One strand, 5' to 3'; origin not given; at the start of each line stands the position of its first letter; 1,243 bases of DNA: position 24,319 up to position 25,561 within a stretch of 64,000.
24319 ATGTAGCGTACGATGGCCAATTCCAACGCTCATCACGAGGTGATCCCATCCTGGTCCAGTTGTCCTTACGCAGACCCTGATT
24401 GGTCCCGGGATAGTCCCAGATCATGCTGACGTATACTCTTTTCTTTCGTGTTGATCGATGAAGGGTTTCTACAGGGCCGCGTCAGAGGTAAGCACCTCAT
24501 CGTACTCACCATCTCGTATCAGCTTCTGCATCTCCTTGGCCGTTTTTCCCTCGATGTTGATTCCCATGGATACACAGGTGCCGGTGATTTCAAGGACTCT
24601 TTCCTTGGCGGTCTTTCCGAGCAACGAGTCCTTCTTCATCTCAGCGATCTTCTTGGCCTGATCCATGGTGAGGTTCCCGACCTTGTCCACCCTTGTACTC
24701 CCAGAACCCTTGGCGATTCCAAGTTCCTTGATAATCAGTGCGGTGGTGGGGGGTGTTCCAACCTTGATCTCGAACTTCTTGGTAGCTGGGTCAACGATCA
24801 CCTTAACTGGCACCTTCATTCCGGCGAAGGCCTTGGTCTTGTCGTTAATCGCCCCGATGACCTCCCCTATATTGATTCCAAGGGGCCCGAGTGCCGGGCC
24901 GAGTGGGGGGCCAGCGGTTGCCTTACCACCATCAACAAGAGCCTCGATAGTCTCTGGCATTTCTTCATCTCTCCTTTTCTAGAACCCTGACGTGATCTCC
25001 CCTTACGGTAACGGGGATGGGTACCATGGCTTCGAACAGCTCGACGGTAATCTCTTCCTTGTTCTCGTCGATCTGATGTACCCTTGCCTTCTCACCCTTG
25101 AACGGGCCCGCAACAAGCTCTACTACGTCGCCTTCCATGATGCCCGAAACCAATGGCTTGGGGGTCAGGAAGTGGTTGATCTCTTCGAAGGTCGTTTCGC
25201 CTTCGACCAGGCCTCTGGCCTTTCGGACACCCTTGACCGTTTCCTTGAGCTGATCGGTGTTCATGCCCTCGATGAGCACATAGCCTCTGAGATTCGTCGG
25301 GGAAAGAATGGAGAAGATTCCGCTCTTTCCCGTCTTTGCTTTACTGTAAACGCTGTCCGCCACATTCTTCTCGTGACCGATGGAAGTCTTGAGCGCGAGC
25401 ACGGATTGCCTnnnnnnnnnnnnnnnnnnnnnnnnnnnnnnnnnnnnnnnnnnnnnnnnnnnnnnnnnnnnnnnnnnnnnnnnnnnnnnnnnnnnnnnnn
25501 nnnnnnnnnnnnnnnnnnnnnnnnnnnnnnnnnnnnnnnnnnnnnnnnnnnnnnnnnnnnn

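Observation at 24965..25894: Spt5/NusG carries an in-frame N-terminal extension of about 145-165 aa with beta-sandwich-like sequence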

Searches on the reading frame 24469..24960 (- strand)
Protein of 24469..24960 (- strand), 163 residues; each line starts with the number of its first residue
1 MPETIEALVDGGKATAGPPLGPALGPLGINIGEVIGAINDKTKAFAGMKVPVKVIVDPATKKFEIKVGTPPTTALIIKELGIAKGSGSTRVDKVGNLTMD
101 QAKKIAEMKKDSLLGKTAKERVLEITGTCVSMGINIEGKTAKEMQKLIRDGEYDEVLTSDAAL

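Call 3: search_protein_families(library=pfam, proteins=[window:24469-24960:-], max_evalue=1)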
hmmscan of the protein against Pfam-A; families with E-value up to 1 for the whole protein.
window:24469-24960:- (163 aa): 3 families
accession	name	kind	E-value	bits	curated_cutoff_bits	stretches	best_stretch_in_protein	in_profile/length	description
PF03946.19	Ribosomal_L11_N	-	1.7e-21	76.2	32.9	1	6-63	2-58/58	Ribosomal protein L11, N-terminal domain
PF00298.24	Ribosomal_L11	-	3.9e-20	72.5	21.4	1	69-136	2-69/69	Ribosomal protein L11, RNA binding domain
PF23952.1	LRR_EndoS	-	0.075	13.7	27.9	1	74-146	27-99/116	Endo-beta-N-acetylglucosaminidase EndoS LRR domain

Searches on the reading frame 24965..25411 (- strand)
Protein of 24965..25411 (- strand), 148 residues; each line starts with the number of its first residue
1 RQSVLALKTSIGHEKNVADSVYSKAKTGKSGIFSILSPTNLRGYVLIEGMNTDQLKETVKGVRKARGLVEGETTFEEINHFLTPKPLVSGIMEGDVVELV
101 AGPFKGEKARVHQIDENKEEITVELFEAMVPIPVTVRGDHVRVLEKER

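Call 61: search_solved_structures(query=window:24965-25411:-, max_evalue=0.00001, show_alignments=4)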
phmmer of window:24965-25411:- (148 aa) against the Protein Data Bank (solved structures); distinct sequences matched with E-value up to 0.00001: 6.
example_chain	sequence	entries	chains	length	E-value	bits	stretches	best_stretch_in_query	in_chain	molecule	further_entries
9bct_G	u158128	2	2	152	6.5e-45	155.6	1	4-147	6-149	Transcription elongation factor Spt5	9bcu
3p8b_B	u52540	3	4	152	1.1e-43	151.6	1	4-146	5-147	Transcription antitermination protein nusG | Transcription elongation factor Spt5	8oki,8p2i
3qqc_D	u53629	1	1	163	1.4e-43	151.2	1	4-146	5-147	Transcription antitermination protein nusG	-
4zn1_A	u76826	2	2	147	2.6e-37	131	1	4-147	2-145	Transcription elongation factor Spt5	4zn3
3ewg_A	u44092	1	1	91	5.8e-15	58.6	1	4-85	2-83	Putative transcription antitermination protein nusG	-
3lpe_A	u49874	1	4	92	3.6e-14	56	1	4-84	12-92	Putative transcription antitermination protein nusG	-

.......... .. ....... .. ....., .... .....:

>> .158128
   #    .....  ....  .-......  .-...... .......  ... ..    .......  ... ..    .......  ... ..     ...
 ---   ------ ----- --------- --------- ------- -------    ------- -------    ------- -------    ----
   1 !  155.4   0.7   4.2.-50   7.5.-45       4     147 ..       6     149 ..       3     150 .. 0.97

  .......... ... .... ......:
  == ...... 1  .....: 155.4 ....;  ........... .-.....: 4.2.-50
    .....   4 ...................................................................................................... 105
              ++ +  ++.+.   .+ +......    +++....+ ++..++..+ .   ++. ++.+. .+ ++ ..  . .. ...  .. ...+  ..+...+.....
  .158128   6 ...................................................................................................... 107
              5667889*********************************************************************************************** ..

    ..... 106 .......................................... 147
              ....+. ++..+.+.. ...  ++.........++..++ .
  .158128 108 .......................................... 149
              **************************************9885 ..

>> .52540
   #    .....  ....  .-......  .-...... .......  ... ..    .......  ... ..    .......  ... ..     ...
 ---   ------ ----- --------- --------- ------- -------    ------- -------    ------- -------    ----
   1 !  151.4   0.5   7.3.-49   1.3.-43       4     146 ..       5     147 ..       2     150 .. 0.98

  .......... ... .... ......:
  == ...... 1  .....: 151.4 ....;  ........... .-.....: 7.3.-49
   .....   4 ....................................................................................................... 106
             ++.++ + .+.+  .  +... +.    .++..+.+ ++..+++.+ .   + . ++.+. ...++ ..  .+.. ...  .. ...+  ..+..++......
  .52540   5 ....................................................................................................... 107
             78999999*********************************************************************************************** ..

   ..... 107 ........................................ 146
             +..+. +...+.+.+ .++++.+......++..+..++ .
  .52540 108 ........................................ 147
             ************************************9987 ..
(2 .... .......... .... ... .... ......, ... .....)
